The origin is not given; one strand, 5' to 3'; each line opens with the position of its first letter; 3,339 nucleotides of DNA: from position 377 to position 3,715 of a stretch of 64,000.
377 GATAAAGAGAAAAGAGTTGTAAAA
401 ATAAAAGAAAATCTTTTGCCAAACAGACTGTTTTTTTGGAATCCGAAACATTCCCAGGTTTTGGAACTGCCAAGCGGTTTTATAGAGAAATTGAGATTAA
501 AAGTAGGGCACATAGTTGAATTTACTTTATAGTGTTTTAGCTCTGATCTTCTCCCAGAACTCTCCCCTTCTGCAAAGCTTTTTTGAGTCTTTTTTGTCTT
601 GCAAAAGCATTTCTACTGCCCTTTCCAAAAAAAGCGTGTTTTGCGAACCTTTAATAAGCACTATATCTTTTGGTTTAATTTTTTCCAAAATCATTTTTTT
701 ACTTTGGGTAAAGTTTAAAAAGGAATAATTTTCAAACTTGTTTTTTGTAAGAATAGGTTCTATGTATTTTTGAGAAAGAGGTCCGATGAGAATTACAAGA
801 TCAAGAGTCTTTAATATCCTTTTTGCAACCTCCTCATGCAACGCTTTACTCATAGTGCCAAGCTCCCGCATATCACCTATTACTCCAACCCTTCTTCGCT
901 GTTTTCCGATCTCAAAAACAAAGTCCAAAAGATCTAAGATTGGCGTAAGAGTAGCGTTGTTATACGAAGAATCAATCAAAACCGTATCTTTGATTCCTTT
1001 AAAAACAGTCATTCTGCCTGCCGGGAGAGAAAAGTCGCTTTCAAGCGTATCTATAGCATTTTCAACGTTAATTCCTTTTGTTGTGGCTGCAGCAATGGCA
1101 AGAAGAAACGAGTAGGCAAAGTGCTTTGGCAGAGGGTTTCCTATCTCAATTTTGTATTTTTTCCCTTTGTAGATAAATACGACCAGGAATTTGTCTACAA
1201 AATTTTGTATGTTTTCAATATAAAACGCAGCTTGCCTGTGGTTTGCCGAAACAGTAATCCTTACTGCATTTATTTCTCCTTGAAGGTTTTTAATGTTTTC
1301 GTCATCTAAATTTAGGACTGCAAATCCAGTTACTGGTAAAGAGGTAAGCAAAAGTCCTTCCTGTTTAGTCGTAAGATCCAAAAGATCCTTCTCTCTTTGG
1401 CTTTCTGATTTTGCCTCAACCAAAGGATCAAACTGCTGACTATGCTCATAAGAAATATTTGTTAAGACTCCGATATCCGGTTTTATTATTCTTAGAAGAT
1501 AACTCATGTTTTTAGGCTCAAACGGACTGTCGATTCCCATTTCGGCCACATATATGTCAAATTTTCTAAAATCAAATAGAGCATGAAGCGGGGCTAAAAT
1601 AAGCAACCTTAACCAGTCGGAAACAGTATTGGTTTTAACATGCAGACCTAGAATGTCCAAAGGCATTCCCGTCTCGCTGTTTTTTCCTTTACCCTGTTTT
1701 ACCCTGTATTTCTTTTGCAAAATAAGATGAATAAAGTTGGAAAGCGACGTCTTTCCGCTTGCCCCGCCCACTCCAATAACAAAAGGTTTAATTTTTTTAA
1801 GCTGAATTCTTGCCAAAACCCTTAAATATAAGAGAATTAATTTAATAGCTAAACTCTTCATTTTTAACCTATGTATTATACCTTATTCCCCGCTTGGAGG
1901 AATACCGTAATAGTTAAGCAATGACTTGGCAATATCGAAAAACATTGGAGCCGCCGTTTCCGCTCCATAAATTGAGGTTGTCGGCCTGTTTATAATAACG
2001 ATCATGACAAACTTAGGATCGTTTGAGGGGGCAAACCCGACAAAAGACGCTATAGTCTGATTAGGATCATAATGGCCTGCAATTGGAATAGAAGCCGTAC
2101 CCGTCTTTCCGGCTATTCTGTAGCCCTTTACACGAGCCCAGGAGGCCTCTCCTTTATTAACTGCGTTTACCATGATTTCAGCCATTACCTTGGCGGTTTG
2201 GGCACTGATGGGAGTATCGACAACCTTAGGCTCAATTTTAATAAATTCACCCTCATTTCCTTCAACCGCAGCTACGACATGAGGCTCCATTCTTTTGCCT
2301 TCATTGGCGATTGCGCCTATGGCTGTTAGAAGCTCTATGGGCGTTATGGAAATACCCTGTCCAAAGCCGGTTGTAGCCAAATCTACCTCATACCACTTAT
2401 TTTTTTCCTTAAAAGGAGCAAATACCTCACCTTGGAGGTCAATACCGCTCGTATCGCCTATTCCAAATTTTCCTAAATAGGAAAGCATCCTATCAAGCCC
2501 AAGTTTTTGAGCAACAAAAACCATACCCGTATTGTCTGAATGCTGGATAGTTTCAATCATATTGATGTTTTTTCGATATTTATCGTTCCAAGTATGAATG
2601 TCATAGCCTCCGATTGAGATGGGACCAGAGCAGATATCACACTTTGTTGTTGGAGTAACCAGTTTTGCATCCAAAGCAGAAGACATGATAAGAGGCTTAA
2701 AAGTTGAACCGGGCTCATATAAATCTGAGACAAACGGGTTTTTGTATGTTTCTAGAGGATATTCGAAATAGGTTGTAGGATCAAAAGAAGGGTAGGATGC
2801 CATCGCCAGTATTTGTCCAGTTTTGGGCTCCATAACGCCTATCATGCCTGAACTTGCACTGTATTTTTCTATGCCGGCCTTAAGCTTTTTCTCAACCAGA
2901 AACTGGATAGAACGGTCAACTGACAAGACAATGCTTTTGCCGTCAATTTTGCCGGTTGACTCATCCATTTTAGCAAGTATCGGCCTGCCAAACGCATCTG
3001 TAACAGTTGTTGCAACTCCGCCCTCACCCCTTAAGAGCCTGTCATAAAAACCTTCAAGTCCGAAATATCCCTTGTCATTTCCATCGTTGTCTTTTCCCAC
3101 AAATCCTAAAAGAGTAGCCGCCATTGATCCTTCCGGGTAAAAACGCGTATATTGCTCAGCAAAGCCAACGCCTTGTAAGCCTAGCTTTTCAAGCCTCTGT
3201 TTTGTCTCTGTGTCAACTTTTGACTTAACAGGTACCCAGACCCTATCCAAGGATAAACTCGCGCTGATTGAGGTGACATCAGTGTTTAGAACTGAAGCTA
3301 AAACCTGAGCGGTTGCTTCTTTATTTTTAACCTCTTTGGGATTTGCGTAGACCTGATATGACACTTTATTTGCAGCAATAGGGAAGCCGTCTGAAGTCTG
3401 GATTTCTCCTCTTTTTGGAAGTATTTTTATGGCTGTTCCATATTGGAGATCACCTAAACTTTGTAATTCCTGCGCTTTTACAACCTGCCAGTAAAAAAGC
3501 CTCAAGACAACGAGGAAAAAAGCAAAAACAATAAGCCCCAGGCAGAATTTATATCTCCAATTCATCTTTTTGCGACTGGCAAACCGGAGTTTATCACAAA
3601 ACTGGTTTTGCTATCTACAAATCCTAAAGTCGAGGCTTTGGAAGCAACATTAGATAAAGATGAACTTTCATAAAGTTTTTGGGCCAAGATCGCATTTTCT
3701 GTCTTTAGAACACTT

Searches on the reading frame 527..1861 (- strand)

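Call 58: search_protein_families(library=pfam, proteins=[window:527-1861:-], max_evalue=0.00001)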
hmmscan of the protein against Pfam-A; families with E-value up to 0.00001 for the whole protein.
window:527-1861:- (444 aa): 2 families
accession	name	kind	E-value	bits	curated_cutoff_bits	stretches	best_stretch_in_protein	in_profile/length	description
PF08245.18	Mur_ligase_M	-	2.9e-15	57.2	24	2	31-145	1-97/200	Mur ligase middle domain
PF02875.26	Mur_ligase_C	-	4e-11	44.3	28.4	1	282-406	1-126/127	Mur ligase, glutamate ligase domain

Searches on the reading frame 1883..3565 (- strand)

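Call 58: search_protein_families(library=pfam, proteins=[window:1883-3565:-], max_evalue=0.00001)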
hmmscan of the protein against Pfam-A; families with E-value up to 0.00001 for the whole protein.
window:1883-3565:- (560 aa): 2 families
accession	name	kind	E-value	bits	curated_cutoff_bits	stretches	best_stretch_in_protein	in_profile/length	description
PF00905.27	Transpeptidase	-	8.3e-73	245.6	22.1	1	240-545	1-297/299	Penicillin binding protein transpeptidase domain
PF03717.20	PBP_dimer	-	2.3e-20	74.2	24.4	1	48-196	2-176/180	Penicillin-binding Protein dimerisation domain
